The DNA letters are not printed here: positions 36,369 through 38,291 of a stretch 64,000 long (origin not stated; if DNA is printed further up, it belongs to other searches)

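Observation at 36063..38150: AT-rich segment beside tRNA-Leu carrying the uncharacterised EptA-family gene yhbX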

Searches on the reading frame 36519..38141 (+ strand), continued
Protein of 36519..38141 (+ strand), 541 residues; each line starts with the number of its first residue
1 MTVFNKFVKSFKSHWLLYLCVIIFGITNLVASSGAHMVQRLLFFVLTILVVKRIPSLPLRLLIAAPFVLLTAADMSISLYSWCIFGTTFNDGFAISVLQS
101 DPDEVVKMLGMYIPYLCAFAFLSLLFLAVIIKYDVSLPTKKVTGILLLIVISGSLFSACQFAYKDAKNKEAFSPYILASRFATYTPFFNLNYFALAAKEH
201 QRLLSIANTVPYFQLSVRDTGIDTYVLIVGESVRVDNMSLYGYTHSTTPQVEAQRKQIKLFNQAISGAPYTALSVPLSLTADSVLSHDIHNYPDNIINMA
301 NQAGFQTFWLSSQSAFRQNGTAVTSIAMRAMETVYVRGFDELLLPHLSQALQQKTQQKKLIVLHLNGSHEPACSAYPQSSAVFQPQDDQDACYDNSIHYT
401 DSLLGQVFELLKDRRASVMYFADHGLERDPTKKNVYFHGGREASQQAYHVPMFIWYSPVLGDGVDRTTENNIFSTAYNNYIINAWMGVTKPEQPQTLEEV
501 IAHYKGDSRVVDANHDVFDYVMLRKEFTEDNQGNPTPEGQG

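Call 76: predict_structure(alignment_id=A2)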
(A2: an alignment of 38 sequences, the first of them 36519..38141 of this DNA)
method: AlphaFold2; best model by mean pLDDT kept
length: 541 residues; sequences in the alignment: 38
mean_pLDDT: 91.7   pTM: 0.90
mean pLDDT of the five models: 91.7, 91.2, 90.5, 90.2, 89.9
residues with pLDDT >= 90: 405; 70-90: 112; 50-70: 16; < 50: 8
segments of 3 or more residues with pLDDT < 50: 534-541
pLDDT, mean of each block of 10 residues (from residue 1): 86 92 94 91 96 95 97 95 87 84 81 92 97 77 94 96 85 91 95 92 89 97 96 94 97 98 97 95 93 97 98 72 92 95 98 97 87 90 83 95 98 98 94 84 95 98 94 98 98 95 97 94 89 48 34
secondary structure, 60 per line:
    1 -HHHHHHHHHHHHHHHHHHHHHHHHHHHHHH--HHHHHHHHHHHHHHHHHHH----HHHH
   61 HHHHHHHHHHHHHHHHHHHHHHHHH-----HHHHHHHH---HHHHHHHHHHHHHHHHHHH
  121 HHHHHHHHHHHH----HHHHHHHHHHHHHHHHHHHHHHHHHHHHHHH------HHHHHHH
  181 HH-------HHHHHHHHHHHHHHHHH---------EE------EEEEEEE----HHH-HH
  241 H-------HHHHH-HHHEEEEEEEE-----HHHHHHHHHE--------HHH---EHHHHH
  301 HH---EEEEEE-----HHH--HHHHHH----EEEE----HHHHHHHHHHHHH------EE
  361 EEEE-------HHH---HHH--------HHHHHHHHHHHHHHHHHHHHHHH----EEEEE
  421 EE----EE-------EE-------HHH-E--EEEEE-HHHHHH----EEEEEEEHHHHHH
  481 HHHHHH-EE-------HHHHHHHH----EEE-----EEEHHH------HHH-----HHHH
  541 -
elements in order: H2-31 H34-52 H57-85 H91-98 H102-132 H137-167 H174-182 H190-206 E224-230 H249-253 E258-265 H271-279 H296-302 E306-311 H322-327 E332-335 H340-352 E359-364 H389-411 E416-422 E452-456 H458-463 E468-474 H475-486 H497-504 E509-511 E517-519 H537-540

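Call 78: fold_search(model_id=the predicted structure, library=pdb)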
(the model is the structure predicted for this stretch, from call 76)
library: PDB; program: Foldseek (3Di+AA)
matches with E <= 10: 819; with E <= 0.001: 443
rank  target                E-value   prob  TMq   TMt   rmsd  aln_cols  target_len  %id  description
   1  5fgn                  1.4e-21  1.00  0.62  0.62   8.2       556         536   20  Integral membrane protein lipooligosaccharide phosphoethanolamine transferase A (EptA) from Neisseria meningitidis (released 2017-02-15)
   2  6a82_B                5.0e-21  1.00  0.53  0.78   3.2       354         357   22  Crystal structure of the C-terminal periplasmic domain of EcEptC from Escherichia coli (released 2018-12-26)
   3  6a82_A                1.4e-20  1.00  0.51  0.77   3.6       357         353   21  Crystal structure of the C-terminal periplasmic domain of EcEptC from Escherichia coli (released 2018-12-26)
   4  9nww_B                2.6e-19  1.00  0.62  0.63   8.2       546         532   17  Single-particle cryo-EM structure of the first variant of mobilized colistin resistance (MCR-1) in its ligand-bound st (released 2025-12-17)
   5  4kav                  3.4e-17  1.00  0.47  0.73   4.0       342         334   22  Crystal Structure of the soluble domain of Lipooligosaccharide phosphoethanolamine transferase A from Neisseria meningit (released 2013-07-24)
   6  4kay_A                7.9e-17  1.00  0.47  0.74   4.2       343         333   23  Structure of the soluble domain of Lipooligosaccharide phosphoethanolamine transferase A from Neisseria meningitidis - (released 2013-07-17)
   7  5ylc                  8.2e-16  1.00  0.46  0.73   3.1       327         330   20  Crystal Structure of MCR-1 Catalytic Domain (released 2017-11-08)
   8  5k4p                  1.2e-15  1.00  0.46  0.74   4.0       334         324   20  Catalytic Domain of MCR-1 phosphoethanolamine transferase (released 2016-08-31)
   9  5lrm                  1.4e-15  1.00  0.46  0.76   3.7       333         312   20  Structure of di-zinc MCR-1 in P41212 space group (released 2016-12-07)
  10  6li4_B                1.9e-15  1.00  0.46  0.74   3.3       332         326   20  Crystal structure of MCR-1-S (released 2020-09-16)
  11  5gov_A                2.7e-15  1.00  0.46  0.75   3.7       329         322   21  Crystal Structure of MCR-1, a phosphoethanolamine transferase, extracellular domain (released 2016-12-21)
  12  6bne                  2.8e-15  1.00  0.44  0.69   4.1       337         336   21  Crystal structure of the intrinsic colistin resistance enzyme ICR(Mc) from Moraxella catarrhalis, catalytic domain, phos (released 2018-01-31)
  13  5gov_B                4.8e-15  1.00  0.47  0.76   3.4       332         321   20  Crystal Structure of MCR-1, a phosphoethanolamine transferase, extracellular domain (released 2016-12-21)
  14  6li4_A                4.8e-15  1.00  0.46  0.74   3.5       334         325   20  Crystal structure of MCR-1-S (released 2020-09-16)
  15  6a7w_A                6.2e-15  1.00  0.45  0.73   3.6       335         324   19  Structure of a catalytic domain of the colistin resistance enzyme (released 2018-11-07)
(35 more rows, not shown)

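Call 83: find_homologous_proteins(query=L102:504-2096:+, max_evalue=1e-60)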
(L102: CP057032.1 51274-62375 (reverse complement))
Query L102:504-2096:+ (531 aa): 796 proteins with E <= 1e-60 among 8000 candidates; the best 120 are listed.
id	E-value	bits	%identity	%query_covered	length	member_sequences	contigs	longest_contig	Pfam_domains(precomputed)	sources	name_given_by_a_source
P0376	0.0e+0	1108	92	100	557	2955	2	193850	PF00884.29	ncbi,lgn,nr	ncbi:phosphoethanolamine transferase [Escherichia coli]|nr:phosphoethanolamine transferase [Escheric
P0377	0.0e+0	1092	90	100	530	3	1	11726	PF00884.29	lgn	-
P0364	6.0e-237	805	67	98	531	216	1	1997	PF00884.29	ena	-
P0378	4.7e-229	779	65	98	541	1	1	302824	PF00884.29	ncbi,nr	ncbi:phosphoethanolamine transferase [Escherichia coli]|nr:phosphoethanolamine transferase [Escheric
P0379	6.4e-229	779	65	98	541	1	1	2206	PF00884.29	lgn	-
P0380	7.0e-229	779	65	98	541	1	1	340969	PF00884.29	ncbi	ncbi:phosphoethanolamine transferase [Escherichia coli]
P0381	7.5e-229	779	65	98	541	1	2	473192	PF00884.29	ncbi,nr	ncbi:TPA: phosphate starvation-inducible protein PsiE [Escherichia coli]|nr:phosphate starvation-ind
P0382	8.9e-229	778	65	98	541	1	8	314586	PF00884.29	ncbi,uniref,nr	ncbi:phosphoethanolamine transferase [Escherichia coli]|uniref:phosphoethanolamine transferase n=1 T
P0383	9.8e-229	778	65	98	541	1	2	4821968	PF00884.29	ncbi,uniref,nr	ncbi:phosphoethanolamine transferase [Escherichia coli]|uniref:phosphoethanolamine transferase n=1 T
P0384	1.2e-228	778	65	98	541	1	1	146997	PF00884.29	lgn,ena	-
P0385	1.2e-228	778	65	98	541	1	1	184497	PF00884.29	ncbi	ncbi:phosphoethanolamine transferase [Escherichia coli]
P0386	1.3e-228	778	65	98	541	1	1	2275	PF00884.29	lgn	-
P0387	2.0e-228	777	65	98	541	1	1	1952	PF00884.29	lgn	-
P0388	2.0e-228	777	65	98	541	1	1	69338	PF00884.29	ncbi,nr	ncbi:TPA: phosphoethanolamine transferase [Escherichia coli]|nr:phosphoethanolamine transferase [Esc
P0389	2.0e-228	777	65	98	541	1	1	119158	PF00884.29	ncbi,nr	ncbi:TPA: phosphoethanolamine transferase [Escherichia coli]|nr:phosphoethanolamine transferase [Esc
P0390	2.2e-228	777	65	98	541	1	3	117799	PF00884.29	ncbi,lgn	ncbi:sulfatase-like hydrolase/transferase [Escherichia coli]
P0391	2.5e-228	777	65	98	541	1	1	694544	PF00884.29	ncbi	ncbi:sulfatase-like hydrolase/transferase [Escherichia coli]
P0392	2.5e-228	777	65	98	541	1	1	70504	PF00884.29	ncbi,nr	ncbi:phosphoethanolamine transferase [Escherichia coli]|nr:phosphoethanolamine transferase [Escheric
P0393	2.7e-228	777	65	98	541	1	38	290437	PF00884.29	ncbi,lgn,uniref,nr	ncbi:TPA: phosphoethanolamine transferase [Escherichia coli]|uniref:phosphoethanolamine transferase 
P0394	2.8e-228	777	65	98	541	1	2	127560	PF00884.29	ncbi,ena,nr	ncbi:phosphoethanolamine transferase [Escherichia coli]|nr:phosphoethanolamine transferase [Escheric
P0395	2.8e-228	777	65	98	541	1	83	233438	PF00884.29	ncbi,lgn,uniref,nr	ncbi:phosphoethanolamine transferase [Escherichia coli]|uniref:phosphoethanolamine transferase n=1 T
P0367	3.1e-228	777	65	98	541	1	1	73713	PF00884.29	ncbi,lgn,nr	ncbi:phosphoethanolamine transferase [Escherichia coli]|nr:phosphoethanolamine transferase [Escheric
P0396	3.2e-228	777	65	98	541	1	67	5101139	PF00884.29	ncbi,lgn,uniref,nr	ncbi:phosphoethanolamine transferase [Escherichia coli]|uniref:phosphoethanolamine transferase n=1 T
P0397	3.5e-228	777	65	98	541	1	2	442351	PF00884.29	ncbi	ncbi:sulfatase-like hydrolase/transferase [Escherichia coli]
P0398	3.6e-228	776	65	98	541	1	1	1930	PF00884.29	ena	-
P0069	3.9e-228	776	65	98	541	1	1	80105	PF00884.29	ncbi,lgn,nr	ncbi:phosphoethanolamine transferase [Escherichia coli]|nr:phosphoethanolamine transferase [Escheric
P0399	3.9e-228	776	65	98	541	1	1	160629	PF00884.29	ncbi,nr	ncbi:TPA: phosphoethanolamine transferase [Escherichia coli]|nr:phosphoethanolamine transferase [Esc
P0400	4.0e-228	776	65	98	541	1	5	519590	PF00884.29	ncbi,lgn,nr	ncbi:sulfatase-like hydrolase/transferase [Escherichia coli]|nr:phosphoethanolamine transferase [Esc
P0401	4.0e-228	776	65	98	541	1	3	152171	PF00884.29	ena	-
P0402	4.1e-228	776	65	98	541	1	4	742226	PF00884.29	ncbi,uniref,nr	ncbi:TPA: phosphoethanolamine transferase [Escherichia coli O11:H5]|uniref:phosphoethanolamine trans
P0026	4.1e-228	776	65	98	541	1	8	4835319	PF00884.29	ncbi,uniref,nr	ncbi:phosphoethanolamine transferase [Escherichia coli]|uniref:phosphoethanolamine transferase n=1 T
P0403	4.1e-228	776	65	98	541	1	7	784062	PF00884.29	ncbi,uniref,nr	ncbi:phosphoethanolamine transferase [Escherichia coli]|uniref:phosphoethanolamine transferase n=1 T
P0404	4.4e-228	776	65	98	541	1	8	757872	PF00884.29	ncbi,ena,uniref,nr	ncbi:phosphoethanolamine transferase [Escherichia coli]|uniref:phosphoethanolamine transferase n=1 T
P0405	4.5e-228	776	65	98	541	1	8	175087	PF00884.29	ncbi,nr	ncbi:phosphoethanolamine transferase [Escherichia coli]|nr:phosphoethanolamine transferase [Escheric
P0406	4.5e-228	776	65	98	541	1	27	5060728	PF00884.29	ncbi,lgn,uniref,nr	ncbi:phosphoethanolamine transferase [Escherichia coli]|uniref:phosphoethanolamine transferase n=1 T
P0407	4.6e-228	776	65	98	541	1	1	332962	PF00884.29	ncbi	ncbi:phosphoethanolamine transferase [Escherichia coli]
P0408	4.6e-228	776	65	98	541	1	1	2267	PF00884.29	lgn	-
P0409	4.7e-228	776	65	98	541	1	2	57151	PF00884.29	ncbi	ncbi:TPA: sulfatase-like hydrolase/transferase [Shigella sonnei]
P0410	4.8e-228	776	65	98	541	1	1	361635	PF00884.29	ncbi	ncbi:TPA: phosphoethanolamine transferase [Escherichia coli]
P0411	4.8e-228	776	65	98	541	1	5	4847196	PF00884.29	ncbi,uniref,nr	ncbi:sulfatase-like hydrolase/transferase [Escherichia coli]|uniref:phosphoethanolamine transferase 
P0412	4.9e-228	776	65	98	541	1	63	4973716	PF00884.29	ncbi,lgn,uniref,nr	ncbi:phosphoethanolamine transferase [Escherichia coli]|uniref:Putative transferase YhbX n=2 Tax=Esc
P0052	5.1e-228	776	65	98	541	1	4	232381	PF00884.29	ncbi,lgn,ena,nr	ncbi:TPA: phosphate starvation-inducible protein PsiE [Escherichia coli]|nr:phosphoethanolamine tran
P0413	5.1e-228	776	65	98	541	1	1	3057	PF00884.29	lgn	-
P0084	5.2e-228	776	65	98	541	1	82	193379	PF00884.29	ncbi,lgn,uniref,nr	ncbi:phosphoethanolamine transferase [Escherichia coli]|uniref:phosphoethanolamine transferase n=1 T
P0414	5.3e-228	776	65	98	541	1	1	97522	PF00884.29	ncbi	ncbi:sulfatase-like hydrolase/transferase [Escherichia coli]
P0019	5.3e-228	776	65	98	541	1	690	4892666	PF00884.29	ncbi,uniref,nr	ncbi:TPA: sulfatase-like hydrolase/transferase [Escherichia coli]|uniref:Putative transferase YhbX n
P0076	5.3e-228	776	65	98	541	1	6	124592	PF00884.29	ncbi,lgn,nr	ncbi:phosphoethanolamine transferase [Escherichia coli]|nr:phosphoethanolamine transferase [Escheric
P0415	5.4e-228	776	65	98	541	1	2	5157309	PF00884.29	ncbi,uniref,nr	ncbi:TPA: phosphoethanolamine transferase [Escherichia coli]|uniref:phosphoethanolamine transferase 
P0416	5.5e-228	776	65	98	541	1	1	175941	PF00884.29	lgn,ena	-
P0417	5.8e-228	776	65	98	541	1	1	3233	PF00884.29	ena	-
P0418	5.8e-228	776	65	98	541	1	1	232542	PF00884.29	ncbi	ncbi:TPA: sulfatase-like hydrolase/transferase [Escherichia coli]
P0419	6.0e-228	776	65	98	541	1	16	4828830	PF00884.29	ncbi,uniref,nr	ncbi:TPA: phosphoethanolamine transferase [Escherichia coli]|uniref:phosphoethanolamine transferase 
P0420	6.0e-228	776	65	98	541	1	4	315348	PF00884.29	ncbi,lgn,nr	ncbi:phosphoethanolamine transferase [Escherichia coli]|nr:phosphoethanolamine transferase [Escheric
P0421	6.3e-228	776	65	98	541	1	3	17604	PF00884.29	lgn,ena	-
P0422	6.4e-228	776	65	98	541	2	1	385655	PF00884.29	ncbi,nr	ncbi:sulfatase-like hydrolase/transferase [Shigella dysenteriae]|nr:phosphoethanolamine transferase 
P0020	6.4e-228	776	65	98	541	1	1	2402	PF00884.29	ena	-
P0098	6.4e-228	776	65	98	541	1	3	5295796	PF00884.29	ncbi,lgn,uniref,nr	ncbi:phosphoethanolamine transferase [Escherichia coli]|uniref:phosphoethanolamine transferase n=1 T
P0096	6.5e-228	776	65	98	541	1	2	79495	PF00884.29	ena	-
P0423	6.6e-228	776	65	98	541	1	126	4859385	PF00884.29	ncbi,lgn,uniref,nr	ncbi:phosphoethanolamine transferase [Escherichia coli]|uniref:phosphoethanolamine transferase n=1 T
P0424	6.8e-228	776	65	98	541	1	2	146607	PF00884.29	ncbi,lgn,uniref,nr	ncbi:phosphoethanolamine transferase [Escherichia coli]|uniref:phosphoethanolamine transferase n=1 T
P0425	7.0e-228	776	65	98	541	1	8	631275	PF00884.29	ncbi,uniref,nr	ncbi:TPA: sulfatase-like hydrolase/transferase [Escherichia coli]|uniref:phosphoethanolamine transfe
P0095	7.1e-228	775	65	98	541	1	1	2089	PF00884.29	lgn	-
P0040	7.3e-228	775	65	98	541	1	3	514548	PF00884.29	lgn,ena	-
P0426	7.3e-228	775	65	98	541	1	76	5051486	PF00884.29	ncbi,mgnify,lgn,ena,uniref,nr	ncbi:phosphoethanolamine transferase [Escherichia coli]|mgnify:FL=1|uniref:phosphoethanolamine trans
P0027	7.4e-228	775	65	98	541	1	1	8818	PF00884.29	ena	-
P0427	7.5e-228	775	65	98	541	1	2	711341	PF00884.29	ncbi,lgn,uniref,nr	ncbi:hydrolase, inner membrane [Escherichia coli UMEA 3052-1]|uniref:phosphoethanolamine transferase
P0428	8.2e-228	775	65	98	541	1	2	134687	PF00884.29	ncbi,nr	ncbi:phosphoethanolamine transferase [Escherichia coli]|nr:phosphoethanolamine transferase [Escheric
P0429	8.4e-228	775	65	98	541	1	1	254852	PF00884.29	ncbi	ncbi:TPA: sulfatase-like hydrolase/transferase [Escherichia coli]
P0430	8.7e-228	775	65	98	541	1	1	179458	PF00884.29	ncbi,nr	ncbi:TPA: phosphoethanolamine transferase [Escherichia coli]|nr:phosphoethanolamine transferase [Esc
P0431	8.7e-228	775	65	98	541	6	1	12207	PF00884.29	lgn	-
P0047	8.8e-228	775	65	98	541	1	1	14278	PF00884.29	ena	-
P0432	8.8e-228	775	65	98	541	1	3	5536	PF00884.29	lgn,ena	-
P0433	8.8e-228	775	65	98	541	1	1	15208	PF00884.29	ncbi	-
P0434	8.8e-228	775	65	98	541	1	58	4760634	PF00884.29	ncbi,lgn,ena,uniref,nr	ncbi:sulfatase-like hydrolase/transferase [Escherichia coli]|uniref:phosphoethanolamine transferase 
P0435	9.0e-228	775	65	98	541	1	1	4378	PF00884.29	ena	-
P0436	9.0e-228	775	65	98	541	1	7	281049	PF00884.29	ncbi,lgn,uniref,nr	ncbi:sulfatase-like hydrolase/transferase [Escherichia coli]|uniref:sulfatase-like hydrolase/transfe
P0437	9.1e-228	775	65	98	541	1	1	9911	PF00884.29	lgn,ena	-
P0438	9.2e-228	775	65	98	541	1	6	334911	PF00884.29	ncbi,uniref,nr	ncbi:phosphoethanolamine transferase [Escherichia coli]|uniref:phosphoethanolamine transferase n=1 T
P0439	9.3e-228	775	65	98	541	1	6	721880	PF00884.29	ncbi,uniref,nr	ncbi:phosphoethanolamine transferase [Escherichia coli]|uniref:phosphoethanolamine transferase n=1 T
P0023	9.7e-228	775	65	98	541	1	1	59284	PF00884.29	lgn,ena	-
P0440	9.7e-228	775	65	98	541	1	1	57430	PF00884.29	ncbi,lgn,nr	ncbi:phosphoethanolamine transferase [Shigella sonnei]|nr:phosphoethanolamine transferase [Shigella 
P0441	9.8e-228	775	65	98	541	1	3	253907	PF00884.29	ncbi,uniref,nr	ncbi:phosphoethanolamine transferase [Escherichia coli]|uniref:phosphoethanolamine transferase n=1 T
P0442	9.8e-228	775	65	98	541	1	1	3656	PF00884.29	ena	-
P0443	1.0e-227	775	65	98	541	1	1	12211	PF00884.29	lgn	-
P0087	1.0e-227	775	65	98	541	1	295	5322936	PF00884.29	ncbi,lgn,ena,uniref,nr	ncbi:phosphoethanolamine transferase [Escherichia coli]|uniref:Putative transferase YhbX n=2 Tax=Esc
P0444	1.0e-227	775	65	98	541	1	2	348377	PF00884.29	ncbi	ncbi:TPA: sulfatase-like hydrolase/transferase [Escherichia coli]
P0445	1.1e-227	775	65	98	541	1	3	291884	PF00884.29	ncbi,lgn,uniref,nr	ncbi:phosphoethanolamine transferase [Escherichia coli]|uniref:phosphoethanolamine transferase n=1 T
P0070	1.1e-227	775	65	98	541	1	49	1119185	PF00884.29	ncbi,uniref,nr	ncbi:phosphoethanolamine transferase [Escherichia coli]|uniref:phosphoethanolamine transferase n=1 T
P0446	1.1e-227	775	65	98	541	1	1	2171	PF00884.29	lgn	-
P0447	1.2e-227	775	65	98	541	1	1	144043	PF00884.29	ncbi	ncbi:TPA: sulfatase-like hydrolase/transferase [Escherichia coli]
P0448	1.2e-227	775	65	98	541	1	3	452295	PF00884.29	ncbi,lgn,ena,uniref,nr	ncbi:phosphoethanolamine transferase [uncultured Escherichia sp.]|uniref:phosphoethanolamine transfe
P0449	1.2e-227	775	65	98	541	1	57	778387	PF00884.29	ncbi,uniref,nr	ncbi:phosphoethanolamine transferase [Escherichia coli]|uniref:phosphoethanolamine transferase n=1 T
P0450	1.2e-227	775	65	98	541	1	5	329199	PF00884.29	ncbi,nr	ncbi:phosphoethanolamine transferase [Escherichia coli]|nr:phosphoethanolamine transferase [Escheric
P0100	1.3e-227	775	65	98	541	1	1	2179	PF00884.29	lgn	-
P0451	1.3e-227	775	65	98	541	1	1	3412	PF00884.29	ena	-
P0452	1.3e-227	775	65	98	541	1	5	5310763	PF00884.29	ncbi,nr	ncbi:phosphoethanolamine transferase [Escherichia coli]|nr:phosphoethanolamine transferase [Escheric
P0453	1.4e-227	775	65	98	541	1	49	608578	PF00884.29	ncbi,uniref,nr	ncbi:TPA: phosphoethanolamine transferase [Escherichia coli]|uniref:phosphoethanolamine transferase 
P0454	1.4e-227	775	65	98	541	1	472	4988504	PF00884.29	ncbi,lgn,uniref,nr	ncbi:phosphoethanolamine transferase [Escherichia coli]|uniref:Putative transferase YhbX n=2 Tax=Shi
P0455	1.4e-227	775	65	98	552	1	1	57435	PF00884.29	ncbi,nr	ncbi:phosphate starvation-inducible protein PsiE [Shigella sonnei]|nr:phosphate starvation-inducible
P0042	1.4e-227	775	65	98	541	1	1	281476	PF00884.29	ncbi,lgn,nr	ncbi:TPA: phosphoethanolamine transferase [Escherichia coli]|nr:phosphoethanolamine transferase [Esc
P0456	1.4e-227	775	65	98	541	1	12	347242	PF00884.29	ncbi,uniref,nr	ncbi:sulfatase-like hydrolase/transferase [Escherichia coli]|uniref:phosphoethanolamine transferase 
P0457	1.4e-227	775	64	98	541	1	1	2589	PF00884.29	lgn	-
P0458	1.4e-227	775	64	98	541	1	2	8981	PF00884.29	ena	-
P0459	1.5e-227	774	65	98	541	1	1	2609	PF00884.29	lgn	-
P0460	1.5e-227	774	65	98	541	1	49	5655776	PF00884.29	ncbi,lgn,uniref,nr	ncbi:phosphoethanolamine transferase [Escherichia coli]|uniref:phosphoethanolamine transferase n=1 T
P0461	1.5e-227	774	65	98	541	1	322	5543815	PF00884.29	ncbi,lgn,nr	ncbi:phosphoethanolamine transferase [Escherichia coli]|nr:phosphoethanolamine transferase [Escheric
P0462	1.5e-227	774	65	98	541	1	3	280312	PF00884.29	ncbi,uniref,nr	ncbi:phosphoethanolamine transferase [Escherichia coli]|uniref:phosphoethanolamine transferase n=1 T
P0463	1.6e-227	774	65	98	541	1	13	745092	PF00884.29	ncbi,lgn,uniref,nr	ncbi:phosphoethanolamine transferase [Escherichia coli]|uniref:phosphoethanolamine transferase n=1 T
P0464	1.7e-227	774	65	98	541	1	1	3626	PF00884.29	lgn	-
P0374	1.7e-227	774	64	98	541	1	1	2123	PF00884.29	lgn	-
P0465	1.7e-227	774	65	98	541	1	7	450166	PF00884.29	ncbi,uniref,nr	ncbi:TPA: phosphoethanolamine transferase [Escherichia coli]|uniref:phosphoethanolamine transferase 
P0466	1.7e-227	774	65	98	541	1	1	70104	PF00884.29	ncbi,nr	ncbi:phosphoethanolamine transferase [Escherichia coli]|nr:phosphoethanolamine transferase [Escheric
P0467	1.7e-227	774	65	98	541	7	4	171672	PF00884.29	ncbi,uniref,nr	ncbi:TPA: phosphoethanolamine transferase [Escherichia coli]|uniref:phosphoethanolamine transferase 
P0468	1.7e-227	774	65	98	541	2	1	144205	PF00884.29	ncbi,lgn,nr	ncbi:TPA: phosphoethanolamine transferase [Escherichia coli]|nr:phosphoethanolamine transferase [Esc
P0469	1.7e-227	774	65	98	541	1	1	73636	PF00884.29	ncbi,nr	ncbi:TPA: phosphoethanolamine transferase [Escherichia coli]|nr:phosphoethanolamine transferase [Esc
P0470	1.8e-227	774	65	98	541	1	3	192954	PF00884.29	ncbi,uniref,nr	ncbi:TPA: phosphoethanolamine transferase [Escherichia coli]|uniref:phosphoethanolamine transferase 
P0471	1.8e-227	774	64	98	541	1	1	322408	PF00884.29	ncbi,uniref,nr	ncbi:phosphoethanolamine transferase [Escherichia coli]|uniref:phosphoethanolamine transferase n=1 T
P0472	1.8e-227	774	65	98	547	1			PF00884.29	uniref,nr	uniref:Putative transferase YhbX n=2 Tax=Escherichia coli TaxID=562 RepID=C3SSM2_ECOLX|nr:putative a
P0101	1.8e-227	774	65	98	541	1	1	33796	PF00884.29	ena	-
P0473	1.8e-227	774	65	98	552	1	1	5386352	PF00884.29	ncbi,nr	ncbi:Outer-membrane protein yhbX [Escherichia coli O55:H7 str. CB9615]|nr:Outer-membrane protein yhb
